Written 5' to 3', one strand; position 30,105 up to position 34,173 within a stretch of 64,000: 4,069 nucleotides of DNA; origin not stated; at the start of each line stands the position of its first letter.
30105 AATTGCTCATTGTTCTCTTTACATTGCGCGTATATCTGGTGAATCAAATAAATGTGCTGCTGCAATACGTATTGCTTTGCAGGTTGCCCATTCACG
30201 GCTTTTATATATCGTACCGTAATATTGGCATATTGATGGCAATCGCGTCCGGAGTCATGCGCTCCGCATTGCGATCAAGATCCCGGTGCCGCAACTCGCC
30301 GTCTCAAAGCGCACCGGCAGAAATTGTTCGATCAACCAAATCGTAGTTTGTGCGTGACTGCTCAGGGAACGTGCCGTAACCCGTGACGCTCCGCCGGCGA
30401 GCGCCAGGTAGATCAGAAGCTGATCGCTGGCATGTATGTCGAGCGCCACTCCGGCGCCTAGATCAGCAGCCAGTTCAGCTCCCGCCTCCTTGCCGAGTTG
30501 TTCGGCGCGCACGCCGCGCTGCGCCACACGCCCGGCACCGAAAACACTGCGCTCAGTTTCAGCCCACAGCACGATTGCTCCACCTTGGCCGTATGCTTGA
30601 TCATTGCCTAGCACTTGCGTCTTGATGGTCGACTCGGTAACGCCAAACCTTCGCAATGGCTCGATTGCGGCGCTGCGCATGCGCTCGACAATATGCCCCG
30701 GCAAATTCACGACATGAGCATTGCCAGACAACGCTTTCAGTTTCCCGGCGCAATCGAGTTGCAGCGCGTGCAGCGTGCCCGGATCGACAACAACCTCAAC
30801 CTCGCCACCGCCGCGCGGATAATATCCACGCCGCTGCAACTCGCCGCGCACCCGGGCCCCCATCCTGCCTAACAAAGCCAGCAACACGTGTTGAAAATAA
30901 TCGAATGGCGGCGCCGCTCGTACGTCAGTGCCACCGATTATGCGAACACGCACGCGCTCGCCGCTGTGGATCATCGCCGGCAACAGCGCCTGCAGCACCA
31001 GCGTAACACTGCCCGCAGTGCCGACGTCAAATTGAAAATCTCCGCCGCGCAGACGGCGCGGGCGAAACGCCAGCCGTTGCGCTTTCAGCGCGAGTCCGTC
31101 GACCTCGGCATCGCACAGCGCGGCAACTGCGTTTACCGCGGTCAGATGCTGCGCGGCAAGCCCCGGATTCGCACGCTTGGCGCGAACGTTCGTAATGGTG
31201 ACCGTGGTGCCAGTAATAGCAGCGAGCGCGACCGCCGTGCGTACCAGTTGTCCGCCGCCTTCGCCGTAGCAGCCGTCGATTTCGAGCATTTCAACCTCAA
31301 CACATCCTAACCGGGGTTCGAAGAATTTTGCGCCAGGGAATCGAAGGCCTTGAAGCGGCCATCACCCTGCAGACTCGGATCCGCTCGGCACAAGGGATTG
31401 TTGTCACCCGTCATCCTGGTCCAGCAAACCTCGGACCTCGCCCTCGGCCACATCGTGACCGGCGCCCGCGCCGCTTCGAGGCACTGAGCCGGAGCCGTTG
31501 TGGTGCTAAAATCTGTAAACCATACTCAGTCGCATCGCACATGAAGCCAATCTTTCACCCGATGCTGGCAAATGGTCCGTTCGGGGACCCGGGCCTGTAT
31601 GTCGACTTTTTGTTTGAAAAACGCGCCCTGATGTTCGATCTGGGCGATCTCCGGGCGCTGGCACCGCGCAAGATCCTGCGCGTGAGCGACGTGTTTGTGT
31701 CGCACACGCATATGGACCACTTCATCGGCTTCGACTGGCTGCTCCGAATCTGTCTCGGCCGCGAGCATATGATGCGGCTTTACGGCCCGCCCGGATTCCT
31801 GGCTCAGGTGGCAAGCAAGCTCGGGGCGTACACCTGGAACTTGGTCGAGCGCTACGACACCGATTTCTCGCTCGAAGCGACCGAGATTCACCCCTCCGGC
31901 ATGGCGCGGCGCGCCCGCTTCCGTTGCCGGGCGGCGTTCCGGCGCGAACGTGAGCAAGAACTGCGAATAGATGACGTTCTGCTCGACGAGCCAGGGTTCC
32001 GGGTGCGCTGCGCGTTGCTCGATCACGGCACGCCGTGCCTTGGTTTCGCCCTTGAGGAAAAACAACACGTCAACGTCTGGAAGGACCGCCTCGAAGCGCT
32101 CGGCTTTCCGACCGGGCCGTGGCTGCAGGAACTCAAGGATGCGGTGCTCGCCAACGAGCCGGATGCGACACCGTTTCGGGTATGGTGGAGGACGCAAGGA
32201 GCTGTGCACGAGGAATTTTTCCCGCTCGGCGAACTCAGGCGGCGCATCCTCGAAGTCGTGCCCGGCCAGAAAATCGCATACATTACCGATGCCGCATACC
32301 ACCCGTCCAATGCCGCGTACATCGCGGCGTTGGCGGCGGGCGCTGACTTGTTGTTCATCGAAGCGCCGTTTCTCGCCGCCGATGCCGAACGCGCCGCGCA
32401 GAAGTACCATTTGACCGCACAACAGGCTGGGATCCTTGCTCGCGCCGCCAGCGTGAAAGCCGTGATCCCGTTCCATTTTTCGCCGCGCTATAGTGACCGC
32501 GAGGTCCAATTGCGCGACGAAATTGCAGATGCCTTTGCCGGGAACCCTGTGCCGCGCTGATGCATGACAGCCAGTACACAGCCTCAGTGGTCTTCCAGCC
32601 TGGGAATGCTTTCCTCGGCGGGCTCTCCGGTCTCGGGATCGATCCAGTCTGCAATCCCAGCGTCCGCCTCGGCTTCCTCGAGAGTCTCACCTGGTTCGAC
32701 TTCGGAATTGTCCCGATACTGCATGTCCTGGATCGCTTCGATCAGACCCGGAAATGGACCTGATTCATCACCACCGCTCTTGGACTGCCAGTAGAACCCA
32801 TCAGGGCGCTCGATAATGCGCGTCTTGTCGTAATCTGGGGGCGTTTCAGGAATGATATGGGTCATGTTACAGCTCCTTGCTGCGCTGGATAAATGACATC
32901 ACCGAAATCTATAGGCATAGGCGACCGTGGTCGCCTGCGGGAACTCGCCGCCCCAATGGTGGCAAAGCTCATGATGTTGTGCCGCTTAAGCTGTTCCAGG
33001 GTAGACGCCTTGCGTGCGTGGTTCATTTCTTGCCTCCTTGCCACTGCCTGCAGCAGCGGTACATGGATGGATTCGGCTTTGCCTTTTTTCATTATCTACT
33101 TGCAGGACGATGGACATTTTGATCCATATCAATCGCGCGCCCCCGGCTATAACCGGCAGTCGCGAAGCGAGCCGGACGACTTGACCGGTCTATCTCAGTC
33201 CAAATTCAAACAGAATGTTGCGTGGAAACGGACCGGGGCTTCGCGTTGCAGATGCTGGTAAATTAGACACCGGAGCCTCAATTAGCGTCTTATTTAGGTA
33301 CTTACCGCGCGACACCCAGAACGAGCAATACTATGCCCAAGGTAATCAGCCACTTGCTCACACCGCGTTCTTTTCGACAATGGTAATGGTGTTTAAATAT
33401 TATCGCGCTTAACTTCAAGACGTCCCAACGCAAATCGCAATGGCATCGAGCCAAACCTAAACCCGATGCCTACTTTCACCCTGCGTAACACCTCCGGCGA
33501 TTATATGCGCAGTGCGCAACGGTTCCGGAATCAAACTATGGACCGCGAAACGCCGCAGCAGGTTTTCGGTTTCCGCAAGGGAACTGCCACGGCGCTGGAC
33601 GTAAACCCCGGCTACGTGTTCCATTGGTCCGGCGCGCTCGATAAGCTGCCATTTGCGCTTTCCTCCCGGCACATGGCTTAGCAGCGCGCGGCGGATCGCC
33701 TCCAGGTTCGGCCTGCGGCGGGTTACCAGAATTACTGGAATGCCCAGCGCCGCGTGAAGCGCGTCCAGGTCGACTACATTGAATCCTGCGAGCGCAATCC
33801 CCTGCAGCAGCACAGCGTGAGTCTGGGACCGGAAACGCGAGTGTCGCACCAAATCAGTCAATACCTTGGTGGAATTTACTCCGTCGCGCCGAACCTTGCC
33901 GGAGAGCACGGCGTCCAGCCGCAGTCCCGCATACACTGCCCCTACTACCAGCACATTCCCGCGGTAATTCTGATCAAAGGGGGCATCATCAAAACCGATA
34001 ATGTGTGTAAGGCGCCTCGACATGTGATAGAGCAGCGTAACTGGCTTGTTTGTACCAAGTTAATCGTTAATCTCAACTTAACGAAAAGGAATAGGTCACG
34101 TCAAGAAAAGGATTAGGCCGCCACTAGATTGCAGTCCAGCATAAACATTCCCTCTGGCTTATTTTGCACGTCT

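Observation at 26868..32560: Non-canonical Rtc locus: RtcA in line with a Lon-like AAA+ protease and a tandem USP, divergent from an RNase Z/PhnP-like MBL hydrolase, with no RtcB or RtcR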

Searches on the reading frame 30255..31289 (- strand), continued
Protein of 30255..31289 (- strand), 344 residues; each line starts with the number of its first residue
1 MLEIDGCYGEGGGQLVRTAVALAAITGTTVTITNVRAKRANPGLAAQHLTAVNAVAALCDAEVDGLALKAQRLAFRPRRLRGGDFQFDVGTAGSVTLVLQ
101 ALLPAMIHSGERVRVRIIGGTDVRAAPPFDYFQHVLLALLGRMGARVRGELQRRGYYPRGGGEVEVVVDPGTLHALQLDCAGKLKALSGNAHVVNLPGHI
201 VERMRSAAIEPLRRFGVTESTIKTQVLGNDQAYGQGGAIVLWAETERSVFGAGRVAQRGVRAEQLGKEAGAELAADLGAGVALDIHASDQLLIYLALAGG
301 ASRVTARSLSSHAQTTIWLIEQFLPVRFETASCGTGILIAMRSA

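Call 62: find_encoding_contigs(protein=P0321, flank=6000, max_places=1)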
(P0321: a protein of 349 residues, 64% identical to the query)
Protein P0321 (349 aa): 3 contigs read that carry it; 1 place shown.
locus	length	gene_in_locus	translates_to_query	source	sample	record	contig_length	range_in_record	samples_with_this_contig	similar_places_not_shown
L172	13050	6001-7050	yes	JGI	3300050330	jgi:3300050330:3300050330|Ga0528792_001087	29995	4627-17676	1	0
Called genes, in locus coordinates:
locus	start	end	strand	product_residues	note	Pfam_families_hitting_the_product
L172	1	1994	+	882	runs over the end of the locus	PF22112:OmcA-like_N (weak), PF02085:Cytochrom_CIII (faint), PF14522:Cytochrome_C7 (weak), PF14537:Cytochrom_c3_2 (faint), PF22113:Mtrc-MtrF_II-IV_dom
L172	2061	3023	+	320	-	PF14522:Cytochrome_C7 (faint), PF22113:Mtrc-MtrF_II-IV_dom (faint), PF22678:Cytochrom_c_NrfB-like (weak), PF09699:Paired_CXXCH_1, PF14537:Cytochrom_c3_2 (weak), PF22678:Cytochrom_c_NrfB-like (weak), PF09699:Paired_CXXCH_1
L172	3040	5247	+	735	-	PF11854:MtrB_PioB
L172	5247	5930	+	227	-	PF07719:TPR_2 (faint), PF13428:TPR_14 (faint), PF23914:TPR_CcmH_CycH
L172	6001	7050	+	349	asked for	PF01137:RTC, PF05189:RTC_insert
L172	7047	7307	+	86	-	PF04457:MJ1316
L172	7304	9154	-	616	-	PF00343:Phosphorylase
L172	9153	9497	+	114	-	-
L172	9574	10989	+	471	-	-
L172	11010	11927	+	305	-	PF01297:ZnuA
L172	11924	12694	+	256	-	PF00950:ABC-3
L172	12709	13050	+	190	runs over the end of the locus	PF01169:GDT1, PF01925:TauE (faint), PF01169:GDT1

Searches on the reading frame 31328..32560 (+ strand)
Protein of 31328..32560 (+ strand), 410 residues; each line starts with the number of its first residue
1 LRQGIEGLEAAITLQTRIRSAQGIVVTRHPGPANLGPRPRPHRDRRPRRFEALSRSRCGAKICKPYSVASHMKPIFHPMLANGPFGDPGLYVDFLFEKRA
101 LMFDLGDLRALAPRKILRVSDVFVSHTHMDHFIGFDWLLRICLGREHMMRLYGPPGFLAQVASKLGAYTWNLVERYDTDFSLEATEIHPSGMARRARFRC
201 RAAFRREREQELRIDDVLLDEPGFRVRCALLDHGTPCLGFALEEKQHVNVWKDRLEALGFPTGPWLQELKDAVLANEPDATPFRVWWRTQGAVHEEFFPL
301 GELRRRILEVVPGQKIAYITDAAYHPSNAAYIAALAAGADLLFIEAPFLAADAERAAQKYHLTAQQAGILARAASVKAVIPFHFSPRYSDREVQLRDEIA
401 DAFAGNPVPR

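Call 3: search_protein_families(library=pfam, proteins=[window:31328-32560:+], max_evalue=0.01)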
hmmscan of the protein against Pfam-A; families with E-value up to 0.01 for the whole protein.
window:31328-32560:+ (410 aa): 2 families
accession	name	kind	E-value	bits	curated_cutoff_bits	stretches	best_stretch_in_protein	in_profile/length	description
PF12706.13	Lactamase_B_2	-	7e-14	52.3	27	2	312-384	133-200/200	Beta-lactamase superfamily domain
PF00753.33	Lactamase_B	-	0.0013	19.1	22.7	1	109-148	34-73/196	Metallo-beta-lactamase superfamily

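Call 4: search_protein_families(library=padloc, proteins=[window:31328-32560:+], max_evalue=0.01)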
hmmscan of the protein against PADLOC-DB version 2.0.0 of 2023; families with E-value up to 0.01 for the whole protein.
window:31328-32560:+ (410 aa): 0 families

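Call 5: search_protein_families(library=ncbifam, proteins=[window:31328-32560:+], max_evalue=0.001)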
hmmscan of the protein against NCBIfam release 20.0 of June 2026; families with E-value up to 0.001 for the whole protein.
window:31328-32560:+ (410 aa): 9 families
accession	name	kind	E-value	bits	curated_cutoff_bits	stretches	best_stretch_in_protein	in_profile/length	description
NF002558.0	PRK02126.1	subfamily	8.6e-140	465.6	315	1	72-407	1-336/345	ribonuclease Z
TIGR02651.1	RNase_Z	equivalog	4.5e-34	117.9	292.95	2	309-402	197-287/302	ribonuclease Z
NF000801.0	PRK00055.1-3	equivalog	1.8e-32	112.6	252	2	312-397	203-283/307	ribonuclease Z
NF000805.0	PRK00055.2-3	equivalog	5.1e-21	75.2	416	1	309-405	196-287/307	ribonuclease Z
NF000800.0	PRK00055.1-1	equivalog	3.4e-20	72.2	398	2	310-399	201-287/305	ribonuclease Z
TIGR02649.1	true_RNase_BN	exception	1.4e-15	57.1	563.7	1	310-394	200-280/304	ribonuclease BN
NF000804.0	PRK00055.2-1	equivalog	4.8e-15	55.4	402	1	313-400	200-282/306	ribonuclease Z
NF041851.1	cyc_nuc_deg_phdiest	equivalog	4.9e-10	39.2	400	1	306-405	149-240/253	cyclic nucleotide-degrading phosphodiesterase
NF041257.1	GntH_guanitoxin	equivalog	7.2e-05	21.8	333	1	116-158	65-110/374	guanitoxin biosynthesis MBL fold metallo-hydrolase GntH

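Call 26: find_homologous_proteins(query=window:31541-32560:+, max_evalue=0.00001)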
Query window:31541-32560:+ (339 aa): 7960 proteins with E <= 0.00001 among 8000 candidates; the best 120 are listed.
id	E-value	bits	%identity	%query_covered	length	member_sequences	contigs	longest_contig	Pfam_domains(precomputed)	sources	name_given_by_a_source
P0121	4.5e-222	754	96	100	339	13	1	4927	PF12706.14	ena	-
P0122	2.3e-189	647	83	99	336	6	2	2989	PF12706.14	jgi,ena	jgi:ribonuclease Z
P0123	1.4e-188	644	85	97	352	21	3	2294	PF12706.14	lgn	-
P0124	1.6e-187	640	85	97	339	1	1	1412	PF12706.14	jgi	jgi:ribonuclease Z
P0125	2.6e-185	633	80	100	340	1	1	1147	PF12706.14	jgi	jgi:ribonuclease Z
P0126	3.7e-183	626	80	100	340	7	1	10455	PF12706.14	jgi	jgi:ribonuclease Z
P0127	9.5e-180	615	79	97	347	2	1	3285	PF12706.14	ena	-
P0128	5.1e-178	609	78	100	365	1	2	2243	PF12706.14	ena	-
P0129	1.9e-176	604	78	97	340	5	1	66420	PF12706.14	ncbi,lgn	-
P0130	2.1e-171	588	77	96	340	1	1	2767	PF12706.14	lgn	-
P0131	2.5e-170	584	76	99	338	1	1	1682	PF12706.14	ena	-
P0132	1.0e-166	572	75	97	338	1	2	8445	PF12706.14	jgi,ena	-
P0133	2.4e-164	564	78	97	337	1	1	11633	PF12706.14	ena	-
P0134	8.6e-153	526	66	99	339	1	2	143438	PF12706.14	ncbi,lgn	-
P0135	9.1e-152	523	67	99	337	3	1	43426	PF12706.14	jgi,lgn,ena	-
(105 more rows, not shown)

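Call 28: find_related_loci(query=A2, collection=metagenome_contigs, flank=8000)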
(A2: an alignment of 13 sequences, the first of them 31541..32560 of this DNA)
Query A2 (339 aa) in metagenome_contigs; peptide patterns used: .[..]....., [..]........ (x = any residue, [..] = any of these).
600 stretches matched a pattern (row limit reached: there are more); 466 encode a relative of the query (tblastn E <= 1e-3); the best 80 are kept; 80 distinct loci.
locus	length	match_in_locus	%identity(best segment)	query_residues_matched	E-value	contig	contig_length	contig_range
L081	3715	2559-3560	81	1-333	0e+0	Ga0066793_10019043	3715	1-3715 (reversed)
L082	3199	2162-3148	84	1-328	0e+0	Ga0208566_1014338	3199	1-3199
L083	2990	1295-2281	83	1-328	0e+0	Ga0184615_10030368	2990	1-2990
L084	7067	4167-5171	65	1-334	4e-150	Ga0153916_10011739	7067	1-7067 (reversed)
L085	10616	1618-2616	66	1-332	2e-146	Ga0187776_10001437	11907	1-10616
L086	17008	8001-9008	65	1-335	2e-144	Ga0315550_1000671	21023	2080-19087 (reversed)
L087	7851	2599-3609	65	1-336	1e-142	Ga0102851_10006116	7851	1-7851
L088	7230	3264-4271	65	1-335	7e-142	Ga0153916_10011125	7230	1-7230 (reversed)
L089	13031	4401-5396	64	1-331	3e-139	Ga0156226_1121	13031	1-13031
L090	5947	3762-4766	61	1-334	6e-137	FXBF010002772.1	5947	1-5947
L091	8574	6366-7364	59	1-332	8e-136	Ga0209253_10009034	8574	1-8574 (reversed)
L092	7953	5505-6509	62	1-334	8e-134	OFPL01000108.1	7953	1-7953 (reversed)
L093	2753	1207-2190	59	1-327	2e-138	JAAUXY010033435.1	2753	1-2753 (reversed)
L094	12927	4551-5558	59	1-335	3e-131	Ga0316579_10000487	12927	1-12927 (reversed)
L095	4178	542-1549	60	1-335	1e-132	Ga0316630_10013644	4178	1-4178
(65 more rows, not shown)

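Call 49: search_solved_structures(query=window:31541-32560:+, max_evalue=0.01, show_alignments=1)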
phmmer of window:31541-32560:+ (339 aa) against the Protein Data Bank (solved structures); distinct sequences matched with E-value up to 0.01: 6.
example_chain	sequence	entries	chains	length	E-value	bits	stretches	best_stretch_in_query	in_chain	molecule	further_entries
1y44_A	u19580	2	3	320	6.2e-15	58.1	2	262-334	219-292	Ribonuclease Z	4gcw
2fk6_A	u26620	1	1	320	1.4e-13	53.6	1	262-334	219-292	RIBONUCLEASE Z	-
2cbn_A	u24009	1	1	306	4.1e-12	48.8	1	239-323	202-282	RIBONUCLEASE Z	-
3zwf_A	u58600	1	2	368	4.8e-12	48.6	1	42-319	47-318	ZINC PHOSPHODIESTERASE ELAC PROTEIN 1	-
8gyg_A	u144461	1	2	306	6.7e-05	25.1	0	41-90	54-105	Arysulfatase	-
1ww1_A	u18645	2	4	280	0.00034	22.8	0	266-319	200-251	tRNase Z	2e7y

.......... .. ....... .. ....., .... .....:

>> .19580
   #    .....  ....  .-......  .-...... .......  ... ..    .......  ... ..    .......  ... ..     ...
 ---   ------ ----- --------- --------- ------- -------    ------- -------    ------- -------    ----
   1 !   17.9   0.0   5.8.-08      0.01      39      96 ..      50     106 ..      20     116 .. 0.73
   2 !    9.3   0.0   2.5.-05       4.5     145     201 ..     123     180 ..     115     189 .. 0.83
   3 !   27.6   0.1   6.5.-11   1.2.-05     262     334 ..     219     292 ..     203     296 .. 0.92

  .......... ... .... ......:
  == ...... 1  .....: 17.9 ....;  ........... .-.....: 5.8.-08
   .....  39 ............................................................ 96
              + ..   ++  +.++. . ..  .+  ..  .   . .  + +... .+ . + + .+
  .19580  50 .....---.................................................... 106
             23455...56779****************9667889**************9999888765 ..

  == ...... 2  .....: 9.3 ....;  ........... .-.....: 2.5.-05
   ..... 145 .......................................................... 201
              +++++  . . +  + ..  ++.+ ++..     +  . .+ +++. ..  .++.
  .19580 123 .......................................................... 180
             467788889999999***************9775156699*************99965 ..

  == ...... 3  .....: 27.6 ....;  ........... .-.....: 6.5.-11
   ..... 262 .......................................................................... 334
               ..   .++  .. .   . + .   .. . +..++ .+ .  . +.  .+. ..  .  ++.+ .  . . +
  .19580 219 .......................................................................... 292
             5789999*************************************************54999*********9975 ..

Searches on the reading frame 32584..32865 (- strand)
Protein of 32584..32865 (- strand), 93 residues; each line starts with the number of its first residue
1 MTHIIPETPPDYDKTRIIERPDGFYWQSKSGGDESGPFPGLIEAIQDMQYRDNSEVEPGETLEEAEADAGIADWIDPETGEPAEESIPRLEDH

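Call 3: search_protein_families(library=pfam, proteins=[window:32584-32865:-], max_evalue=0.01)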
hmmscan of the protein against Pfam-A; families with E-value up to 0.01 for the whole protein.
window:32584-32865:- (93 aa): 0 families

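Call 4: search_protein_families(library=padloc, proteins=[window:32584-32865:-], max_evalue=0.01)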
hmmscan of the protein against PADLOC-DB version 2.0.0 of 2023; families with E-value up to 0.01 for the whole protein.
window:32584-32865:- (93 aa): 0 families

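Call 5: search_protein_families(library=ncbifam, proteins=[window:32584-32865:-], max_evalue=0.001)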
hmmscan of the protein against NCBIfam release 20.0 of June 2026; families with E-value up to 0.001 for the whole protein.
window:32584-32865:- (93 aa): 0 families

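Call 34: search_protein_families(library=pfam, proteins=[window:32587-32865:-], max_evalue=0.01)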
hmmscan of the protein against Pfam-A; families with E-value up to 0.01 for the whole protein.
seq(93 aa): 0 families

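Call 63: search_protein_families(library=ncbifam, proteins=[window:32587-32865:-], max_evalue=0.01)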
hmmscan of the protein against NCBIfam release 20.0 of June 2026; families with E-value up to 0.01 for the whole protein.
seq(93 aa): 0 families

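Call 96: search_protein_families(library=pfam, proteins=[window:32584-32865:-], max_evalue=10)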
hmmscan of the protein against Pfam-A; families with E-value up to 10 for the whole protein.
window:32584-32865:- (93 aa): 0 families

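Call 97: search_protein_representatives(protein=window:32584-32865:-)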
Query: 93 residues. Proteins with E-value up to 0.001 (for the whole library): 232; up to 1e-10: 103; up to 1e-30: 0. The best 150 are listed.
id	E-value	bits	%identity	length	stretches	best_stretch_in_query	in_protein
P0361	1.1e-26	109.3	57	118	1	2-92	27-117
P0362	4.6e-26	107.3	50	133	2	5-92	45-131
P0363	9.0e-26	106.4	75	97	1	1-68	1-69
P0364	3.0e-25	104.7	60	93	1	5-92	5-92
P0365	4.6e-24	100.9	61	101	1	13-92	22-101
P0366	5.2e-24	100.7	53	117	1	1-89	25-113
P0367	7.4e-24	100.2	55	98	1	9-93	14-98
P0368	1.7e-23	99.0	67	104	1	1-72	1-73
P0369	3.8e-23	97.9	55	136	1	3-93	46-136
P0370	9.8e-23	96.6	56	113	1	6-92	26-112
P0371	3.6e-22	94.8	57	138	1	4-92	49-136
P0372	4.0e-22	94.7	60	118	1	1-84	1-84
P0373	2.0e-21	92.5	57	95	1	9-92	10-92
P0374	2.2e-21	92.3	52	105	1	9-93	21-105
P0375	3.0e-21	91.9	62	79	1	17-93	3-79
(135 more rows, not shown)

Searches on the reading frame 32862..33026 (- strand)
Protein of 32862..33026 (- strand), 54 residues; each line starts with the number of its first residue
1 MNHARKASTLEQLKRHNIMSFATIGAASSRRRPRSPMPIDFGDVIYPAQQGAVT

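Call 73: search_protein_families(library=pfam, proteins=[window:32862-33026:-], max_evalue=0.001)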
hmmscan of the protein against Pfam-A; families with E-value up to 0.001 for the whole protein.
window:32862-33026:- (54 aa): 0 families

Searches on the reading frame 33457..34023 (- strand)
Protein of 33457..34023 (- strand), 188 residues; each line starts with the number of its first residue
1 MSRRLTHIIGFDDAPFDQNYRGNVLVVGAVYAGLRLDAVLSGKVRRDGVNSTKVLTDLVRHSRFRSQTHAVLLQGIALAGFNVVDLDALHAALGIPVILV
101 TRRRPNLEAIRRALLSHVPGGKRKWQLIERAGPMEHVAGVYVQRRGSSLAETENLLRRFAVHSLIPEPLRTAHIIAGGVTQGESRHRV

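Call 3: search_protein_families(library=pfam, proteins=[window:33457-34023:-], max_evalue=0.01)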
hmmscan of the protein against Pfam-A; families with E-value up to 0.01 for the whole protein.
window:33457-34023:- (188 aa): 1 family
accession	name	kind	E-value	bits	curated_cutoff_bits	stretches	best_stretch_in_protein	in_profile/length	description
PF01949.23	Endo_dU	-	4.6e-58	196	32.7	1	6-179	3-181/182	Endonuclease dU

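Call 4: search_protein_families(library=padloc, proteins=[window:33457-34023:-], max_evalue=0.01)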
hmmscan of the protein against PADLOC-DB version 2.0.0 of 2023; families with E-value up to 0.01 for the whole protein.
window:33457-34023:- (188 aa): 0 families

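Call 5: search_protein_families(library=ncbifam, proteins=[window:33457-34023:-], max_evalue=0.001)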
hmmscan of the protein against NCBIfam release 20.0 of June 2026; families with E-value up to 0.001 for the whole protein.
window:33457-34023:- (188 aa): 2 families
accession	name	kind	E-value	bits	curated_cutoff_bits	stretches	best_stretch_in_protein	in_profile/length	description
NF001977.0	PRK00766.1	equivalog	8.4e-52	175.3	235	1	7-187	11-194/195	hypothetical protein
NF052283.1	EndoDuHalo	equivalog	4.6e-13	49.2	200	1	25-179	22-180/186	endonuclease dU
